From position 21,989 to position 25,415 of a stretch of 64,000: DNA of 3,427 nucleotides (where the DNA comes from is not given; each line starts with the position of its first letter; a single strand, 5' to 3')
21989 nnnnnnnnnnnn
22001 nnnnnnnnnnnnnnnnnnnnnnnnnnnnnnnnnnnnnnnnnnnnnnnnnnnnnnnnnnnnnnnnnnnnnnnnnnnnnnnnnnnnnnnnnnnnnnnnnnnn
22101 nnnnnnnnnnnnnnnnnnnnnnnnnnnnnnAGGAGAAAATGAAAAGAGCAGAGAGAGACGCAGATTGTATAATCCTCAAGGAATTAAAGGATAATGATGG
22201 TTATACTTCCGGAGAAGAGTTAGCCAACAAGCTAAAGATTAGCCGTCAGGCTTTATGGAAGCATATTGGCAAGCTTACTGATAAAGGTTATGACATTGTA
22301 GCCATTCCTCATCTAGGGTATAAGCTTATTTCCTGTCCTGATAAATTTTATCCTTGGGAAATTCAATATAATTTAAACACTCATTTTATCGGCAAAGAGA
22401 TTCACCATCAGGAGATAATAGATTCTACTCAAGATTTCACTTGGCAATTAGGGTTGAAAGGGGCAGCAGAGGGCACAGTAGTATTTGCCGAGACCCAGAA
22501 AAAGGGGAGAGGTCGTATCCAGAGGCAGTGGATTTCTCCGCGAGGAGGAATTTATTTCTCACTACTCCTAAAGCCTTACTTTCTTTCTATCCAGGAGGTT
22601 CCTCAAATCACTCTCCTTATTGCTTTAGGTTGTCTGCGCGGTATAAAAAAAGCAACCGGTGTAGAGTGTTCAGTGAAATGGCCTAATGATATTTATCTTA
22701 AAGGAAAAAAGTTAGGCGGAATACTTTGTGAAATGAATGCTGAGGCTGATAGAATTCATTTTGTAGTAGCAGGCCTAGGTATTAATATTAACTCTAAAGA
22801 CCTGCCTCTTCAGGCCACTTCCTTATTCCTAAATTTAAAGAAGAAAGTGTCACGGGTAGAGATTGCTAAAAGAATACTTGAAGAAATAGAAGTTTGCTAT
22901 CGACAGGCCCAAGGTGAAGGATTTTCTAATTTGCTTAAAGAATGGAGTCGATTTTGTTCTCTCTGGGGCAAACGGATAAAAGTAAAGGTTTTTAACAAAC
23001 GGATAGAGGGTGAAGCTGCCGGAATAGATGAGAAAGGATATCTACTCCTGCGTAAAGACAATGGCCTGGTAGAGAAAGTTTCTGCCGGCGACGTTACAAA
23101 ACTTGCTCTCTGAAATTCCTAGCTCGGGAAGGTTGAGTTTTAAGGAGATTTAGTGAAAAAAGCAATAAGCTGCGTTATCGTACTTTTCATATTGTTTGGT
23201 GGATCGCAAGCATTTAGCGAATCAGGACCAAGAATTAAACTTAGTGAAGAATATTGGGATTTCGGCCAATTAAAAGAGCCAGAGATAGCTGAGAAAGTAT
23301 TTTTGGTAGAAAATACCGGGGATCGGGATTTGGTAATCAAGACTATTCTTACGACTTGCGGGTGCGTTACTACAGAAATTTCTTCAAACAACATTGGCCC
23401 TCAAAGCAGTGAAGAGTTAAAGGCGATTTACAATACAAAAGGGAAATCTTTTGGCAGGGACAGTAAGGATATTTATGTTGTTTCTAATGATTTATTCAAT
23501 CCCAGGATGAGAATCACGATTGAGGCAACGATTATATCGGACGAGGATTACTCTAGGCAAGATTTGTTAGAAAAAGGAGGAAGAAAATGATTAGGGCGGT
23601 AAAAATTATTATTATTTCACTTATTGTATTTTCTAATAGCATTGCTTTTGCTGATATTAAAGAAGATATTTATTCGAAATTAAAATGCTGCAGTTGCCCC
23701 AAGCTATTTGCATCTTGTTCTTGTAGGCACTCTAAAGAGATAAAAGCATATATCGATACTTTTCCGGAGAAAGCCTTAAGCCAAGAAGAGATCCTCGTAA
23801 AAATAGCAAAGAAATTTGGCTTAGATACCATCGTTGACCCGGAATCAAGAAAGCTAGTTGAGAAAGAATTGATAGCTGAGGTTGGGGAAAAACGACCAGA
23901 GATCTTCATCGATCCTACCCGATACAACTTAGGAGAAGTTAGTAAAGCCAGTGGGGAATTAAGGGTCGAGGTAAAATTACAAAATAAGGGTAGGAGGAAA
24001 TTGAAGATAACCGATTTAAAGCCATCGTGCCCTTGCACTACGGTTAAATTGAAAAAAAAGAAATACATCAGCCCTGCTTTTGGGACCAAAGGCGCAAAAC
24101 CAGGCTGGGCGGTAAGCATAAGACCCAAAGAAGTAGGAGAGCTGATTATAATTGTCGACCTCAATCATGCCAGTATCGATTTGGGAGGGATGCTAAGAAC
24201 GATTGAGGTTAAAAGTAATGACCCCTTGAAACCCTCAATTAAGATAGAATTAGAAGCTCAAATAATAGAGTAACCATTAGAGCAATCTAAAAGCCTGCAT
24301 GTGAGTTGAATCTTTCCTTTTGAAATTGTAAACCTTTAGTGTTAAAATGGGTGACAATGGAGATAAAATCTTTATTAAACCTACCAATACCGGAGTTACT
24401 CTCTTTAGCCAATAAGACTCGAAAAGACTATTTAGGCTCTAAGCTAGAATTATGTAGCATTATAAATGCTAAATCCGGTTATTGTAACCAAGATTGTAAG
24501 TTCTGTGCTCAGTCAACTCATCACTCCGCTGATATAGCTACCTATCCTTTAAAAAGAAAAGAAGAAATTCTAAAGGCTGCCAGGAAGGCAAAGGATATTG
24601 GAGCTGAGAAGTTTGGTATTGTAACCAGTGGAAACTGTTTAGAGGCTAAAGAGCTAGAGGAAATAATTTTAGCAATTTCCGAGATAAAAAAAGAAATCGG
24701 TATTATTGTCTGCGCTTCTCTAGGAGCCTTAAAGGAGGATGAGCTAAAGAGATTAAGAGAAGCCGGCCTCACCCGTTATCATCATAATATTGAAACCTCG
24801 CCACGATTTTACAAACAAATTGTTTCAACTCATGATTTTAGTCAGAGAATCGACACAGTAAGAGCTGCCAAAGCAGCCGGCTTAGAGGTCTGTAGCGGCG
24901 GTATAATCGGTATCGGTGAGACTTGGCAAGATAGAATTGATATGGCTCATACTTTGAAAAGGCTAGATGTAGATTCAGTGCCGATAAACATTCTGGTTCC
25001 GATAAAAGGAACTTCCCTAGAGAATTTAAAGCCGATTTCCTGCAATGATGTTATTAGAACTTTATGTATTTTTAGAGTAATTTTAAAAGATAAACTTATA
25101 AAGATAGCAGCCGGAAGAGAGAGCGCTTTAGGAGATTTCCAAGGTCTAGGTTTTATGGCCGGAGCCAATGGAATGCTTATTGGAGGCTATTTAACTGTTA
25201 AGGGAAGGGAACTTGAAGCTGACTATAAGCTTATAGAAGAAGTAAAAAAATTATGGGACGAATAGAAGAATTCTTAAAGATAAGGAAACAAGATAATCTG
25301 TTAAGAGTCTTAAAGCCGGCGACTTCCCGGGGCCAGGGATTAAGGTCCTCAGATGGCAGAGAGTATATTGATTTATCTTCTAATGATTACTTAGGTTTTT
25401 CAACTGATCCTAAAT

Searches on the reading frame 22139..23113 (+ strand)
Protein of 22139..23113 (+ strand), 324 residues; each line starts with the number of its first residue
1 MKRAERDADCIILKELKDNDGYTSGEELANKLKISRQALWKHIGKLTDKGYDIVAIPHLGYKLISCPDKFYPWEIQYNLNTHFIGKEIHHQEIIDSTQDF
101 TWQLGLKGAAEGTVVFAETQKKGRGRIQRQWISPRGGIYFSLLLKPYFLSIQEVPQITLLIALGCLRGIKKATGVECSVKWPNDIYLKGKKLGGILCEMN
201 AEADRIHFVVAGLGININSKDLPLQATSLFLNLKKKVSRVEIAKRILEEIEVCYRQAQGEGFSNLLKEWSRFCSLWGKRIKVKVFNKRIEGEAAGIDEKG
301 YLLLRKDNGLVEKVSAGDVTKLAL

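Call 87: search_protein_families(library=pfam, proteins=[window:22139-23113:+], max_evalue=0.00001)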
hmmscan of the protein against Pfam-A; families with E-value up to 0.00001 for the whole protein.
window:22139-23113:+ (324 aa): 4 families
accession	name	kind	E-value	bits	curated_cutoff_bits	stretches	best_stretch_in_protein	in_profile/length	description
PF03099.24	BPL_LplA_LipB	-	1.2e-25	90.4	21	1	93-216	4-133/133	Biotin/lipoate A/B protein ligase family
PF08279.18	HTH_11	-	1.5e-14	54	25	1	12-62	5-55/55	HTH domain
PF02237.23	BPL_C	-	1.5e-10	41.3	21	1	277-320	3-46/48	Biotin protein ligase C terminal domain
PF13412.12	HTH_24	-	1.9e-08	34.1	21.9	1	9-51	5-46/48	Winged helix-turn-helix DNA-binding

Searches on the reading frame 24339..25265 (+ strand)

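Call 87: search_protein_families(library=pfam, proteins=[window:24339-25265:+], max_evalue=0.00001)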
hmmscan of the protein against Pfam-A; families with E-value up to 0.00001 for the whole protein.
window:24339-25265:+ (308 aa): 2 families
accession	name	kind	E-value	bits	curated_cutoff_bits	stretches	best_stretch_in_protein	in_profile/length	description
PF04055.27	Radical_SAM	-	2.4e-28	99.8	29.5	1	47-205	5-165/166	Radical SAM superfamily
PF06968.18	BATS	-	5.1e-22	78.3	22.2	1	215-301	1-84/88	Biotin and Thiamin Synthesis associated domain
